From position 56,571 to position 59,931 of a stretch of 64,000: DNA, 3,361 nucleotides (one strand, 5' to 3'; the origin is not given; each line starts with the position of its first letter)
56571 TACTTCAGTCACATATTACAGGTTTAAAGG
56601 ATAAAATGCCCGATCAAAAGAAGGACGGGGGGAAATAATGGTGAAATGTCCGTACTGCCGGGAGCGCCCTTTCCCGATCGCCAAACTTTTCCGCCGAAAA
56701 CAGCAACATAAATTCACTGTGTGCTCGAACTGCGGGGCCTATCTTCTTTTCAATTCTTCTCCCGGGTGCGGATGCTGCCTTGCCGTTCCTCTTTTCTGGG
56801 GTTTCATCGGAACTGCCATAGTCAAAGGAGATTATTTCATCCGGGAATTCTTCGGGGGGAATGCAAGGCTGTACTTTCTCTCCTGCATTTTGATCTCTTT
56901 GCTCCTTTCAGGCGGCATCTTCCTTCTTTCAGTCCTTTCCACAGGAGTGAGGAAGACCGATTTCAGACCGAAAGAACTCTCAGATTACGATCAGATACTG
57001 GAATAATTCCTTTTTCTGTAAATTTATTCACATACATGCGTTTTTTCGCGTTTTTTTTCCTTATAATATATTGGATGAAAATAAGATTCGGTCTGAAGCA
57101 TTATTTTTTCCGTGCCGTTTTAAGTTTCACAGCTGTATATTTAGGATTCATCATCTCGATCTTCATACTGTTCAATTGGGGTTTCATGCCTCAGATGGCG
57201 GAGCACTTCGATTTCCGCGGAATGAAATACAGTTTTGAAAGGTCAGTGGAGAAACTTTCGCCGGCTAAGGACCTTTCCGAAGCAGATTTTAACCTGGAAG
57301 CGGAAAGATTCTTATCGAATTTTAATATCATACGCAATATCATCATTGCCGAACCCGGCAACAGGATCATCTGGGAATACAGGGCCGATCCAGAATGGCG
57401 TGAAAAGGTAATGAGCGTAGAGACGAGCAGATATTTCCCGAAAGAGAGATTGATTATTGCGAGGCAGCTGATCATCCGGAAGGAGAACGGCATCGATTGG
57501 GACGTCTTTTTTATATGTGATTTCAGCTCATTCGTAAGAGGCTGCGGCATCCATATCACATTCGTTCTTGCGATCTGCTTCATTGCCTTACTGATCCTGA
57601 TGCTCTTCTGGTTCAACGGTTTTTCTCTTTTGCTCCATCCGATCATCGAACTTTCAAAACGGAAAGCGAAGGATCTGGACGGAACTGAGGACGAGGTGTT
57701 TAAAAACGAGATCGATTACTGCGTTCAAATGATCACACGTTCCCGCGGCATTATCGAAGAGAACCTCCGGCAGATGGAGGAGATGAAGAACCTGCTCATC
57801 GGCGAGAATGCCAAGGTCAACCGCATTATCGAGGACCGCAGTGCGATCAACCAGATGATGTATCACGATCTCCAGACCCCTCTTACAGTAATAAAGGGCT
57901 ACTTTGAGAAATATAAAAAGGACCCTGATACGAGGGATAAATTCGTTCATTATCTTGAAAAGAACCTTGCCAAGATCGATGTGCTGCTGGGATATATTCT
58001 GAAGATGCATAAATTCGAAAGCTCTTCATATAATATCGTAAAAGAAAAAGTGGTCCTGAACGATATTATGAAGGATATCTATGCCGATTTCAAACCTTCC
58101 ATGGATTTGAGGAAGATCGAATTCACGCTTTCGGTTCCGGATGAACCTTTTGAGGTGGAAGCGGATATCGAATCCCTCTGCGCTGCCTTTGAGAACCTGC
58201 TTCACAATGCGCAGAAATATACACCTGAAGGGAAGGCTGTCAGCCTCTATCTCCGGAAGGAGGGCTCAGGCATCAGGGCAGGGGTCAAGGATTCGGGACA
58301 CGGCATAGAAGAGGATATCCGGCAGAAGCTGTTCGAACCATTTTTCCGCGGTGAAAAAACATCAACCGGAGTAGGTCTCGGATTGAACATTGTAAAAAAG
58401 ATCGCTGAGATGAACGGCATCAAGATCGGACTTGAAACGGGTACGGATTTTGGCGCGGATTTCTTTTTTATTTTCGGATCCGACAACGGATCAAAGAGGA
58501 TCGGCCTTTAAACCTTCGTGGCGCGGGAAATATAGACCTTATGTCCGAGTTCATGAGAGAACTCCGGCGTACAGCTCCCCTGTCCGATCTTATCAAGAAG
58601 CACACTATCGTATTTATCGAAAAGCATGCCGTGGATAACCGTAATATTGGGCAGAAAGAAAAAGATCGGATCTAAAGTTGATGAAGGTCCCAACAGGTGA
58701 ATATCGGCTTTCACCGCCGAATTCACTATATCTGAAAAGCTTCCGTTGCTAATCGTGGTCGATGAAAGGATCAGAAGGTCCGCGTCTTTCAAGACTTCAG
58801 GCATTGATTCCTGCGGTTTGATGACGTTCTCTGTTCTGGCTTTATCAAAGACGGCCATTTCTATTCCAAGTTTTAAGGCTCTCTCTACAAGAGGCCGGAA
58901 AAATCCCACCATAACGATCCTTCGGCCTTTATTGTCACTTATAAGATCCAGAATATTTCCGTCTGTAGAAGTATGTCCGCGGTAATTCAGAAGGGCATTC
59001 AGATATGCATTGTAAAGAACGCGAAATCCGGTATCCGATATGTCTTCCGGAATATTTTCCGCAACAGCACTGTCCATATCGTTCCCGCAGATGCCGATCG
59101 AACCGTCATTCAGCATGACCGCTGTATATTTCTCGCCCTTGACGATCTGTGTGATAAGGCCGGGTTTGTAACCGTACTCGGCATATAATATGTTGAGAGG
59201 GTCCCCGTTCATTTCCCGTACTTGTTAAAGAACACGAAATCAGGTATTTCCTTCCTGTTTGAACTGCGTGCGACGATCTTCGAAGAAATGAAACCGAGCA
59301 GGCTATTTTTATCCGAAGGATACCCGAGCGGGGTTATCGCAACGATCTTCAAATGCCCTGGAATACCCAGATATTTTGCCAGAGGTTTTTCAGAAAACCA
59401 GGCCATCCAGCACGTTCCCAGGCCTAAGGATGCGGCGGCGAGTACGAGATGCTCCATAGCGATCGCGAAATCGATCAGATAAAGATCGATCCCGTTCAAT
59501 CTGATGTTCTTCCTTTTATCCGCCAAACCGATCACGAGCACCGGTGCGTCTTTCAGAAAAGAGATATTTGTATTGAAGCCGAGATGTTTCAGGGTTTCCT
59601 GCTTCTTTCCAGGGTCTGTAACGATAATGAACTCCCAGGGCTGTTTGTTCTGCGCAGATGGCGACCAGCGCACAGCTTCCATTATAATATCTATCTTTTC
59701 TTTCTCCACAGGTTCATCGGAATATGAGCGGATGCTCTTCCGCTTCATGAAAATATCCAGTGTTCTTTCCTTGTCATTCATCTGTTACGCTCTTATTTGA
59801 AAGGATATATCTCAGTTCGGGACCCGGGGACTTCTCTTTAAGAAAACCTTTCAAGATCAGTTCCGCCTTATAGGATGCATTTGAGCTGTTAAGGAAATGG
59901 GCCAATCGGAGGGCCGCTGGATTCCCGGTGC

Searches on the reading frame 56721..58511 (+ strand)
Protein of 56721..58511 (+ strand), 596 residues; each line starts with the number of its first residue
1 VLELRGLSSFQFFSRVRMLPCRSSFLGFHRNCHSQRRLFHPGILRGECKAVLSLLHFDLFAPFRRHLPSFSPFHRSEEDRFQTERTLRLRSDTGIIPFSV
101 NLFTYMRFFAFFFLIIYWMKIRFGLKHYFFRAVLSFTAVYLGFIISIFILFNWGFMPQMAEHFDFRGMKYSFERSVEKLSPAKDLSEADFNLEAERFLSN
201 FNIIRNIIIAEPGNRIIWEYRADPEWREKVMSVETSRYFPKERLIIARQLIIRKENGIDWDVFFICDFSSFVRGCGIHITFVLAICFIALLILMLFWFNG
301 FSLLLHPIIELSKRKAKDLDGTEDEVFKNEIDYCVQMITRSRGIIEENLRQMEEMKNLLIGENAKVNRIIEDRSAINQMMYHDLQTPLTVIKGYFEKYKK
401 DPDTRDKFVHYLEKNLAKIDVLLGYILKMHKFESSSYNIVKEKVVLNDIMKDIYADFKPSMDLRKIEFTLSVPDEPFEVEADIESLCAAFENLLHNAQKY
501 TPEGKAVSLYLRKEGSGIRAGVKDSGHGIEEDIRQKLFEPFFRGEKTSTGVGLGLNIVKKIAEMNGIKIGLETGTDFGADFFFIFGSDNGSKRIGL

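Call 52: search_protein_families(library=pfam, proteins=[window:56721-58511:+], max_evalue=0.0001)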
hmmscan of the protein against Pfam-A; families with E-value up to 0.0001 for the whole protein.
window:56721-58511:+ (596 aa): 2 families
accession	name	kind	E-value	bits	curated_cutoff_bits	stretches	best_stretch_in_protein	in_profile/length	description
PF02518.31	HATPase_c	-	1.5e-17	64.5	26.4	1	482-582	2-104/111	Histidine kinase-, DNA gyrase B-, and HSP90-like ATPase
PF00512.31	HisKA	-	3.9e-05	24.1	26.9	1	374-431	3-62/66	His Kinase A (phospho-acceptor) domain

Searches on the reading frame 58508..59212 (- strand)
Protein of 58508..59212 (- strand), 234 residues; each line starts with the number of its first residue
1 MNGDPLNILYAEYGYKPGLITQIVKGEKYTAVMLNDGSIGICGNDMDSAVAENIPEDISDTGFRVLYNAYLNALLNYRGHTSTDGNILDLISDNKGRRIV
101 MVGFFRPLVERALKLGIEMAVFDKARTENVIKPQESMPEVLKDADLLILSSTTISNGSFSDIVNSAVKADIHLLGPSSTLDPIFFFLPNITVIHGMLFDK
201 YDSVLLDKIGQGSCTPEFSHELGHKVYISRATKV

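Call 52: search_protein_families(library=pfam, proteins=[window:58508-59212:-], max_evalue=0.0001)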
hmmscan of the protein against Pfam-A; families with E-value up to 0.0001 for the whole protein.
window:58508-59212:- (234 aa): 1 family
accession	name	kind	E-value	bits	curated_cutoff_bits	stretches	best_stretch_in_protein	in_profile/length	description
PF04016.18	DUF364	-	8.1e-23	81.1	23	1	87-225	2-144/147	Putative heavy-metal chelation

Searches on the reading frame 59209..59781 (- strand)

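Call 52: search_protein_families(library=pfam, proteins=[window:59209-59781:-], max_evalue=0.0001)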
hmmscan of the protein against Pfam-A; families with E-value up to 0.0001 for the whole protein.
window:59209-59781:- (190 aa): 2 families
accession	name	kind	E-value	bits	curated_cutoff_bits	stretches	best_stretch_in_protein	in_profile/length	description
PF00881.29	Nitroreductase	-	1.4e-29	103.9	23.5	2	12-63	2-53/167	Nitroreductase family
PF14512.11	TM1586_NiRdase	-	1.4e-17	64.5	27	2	109-179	88-145/215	Putative TM nitroreductase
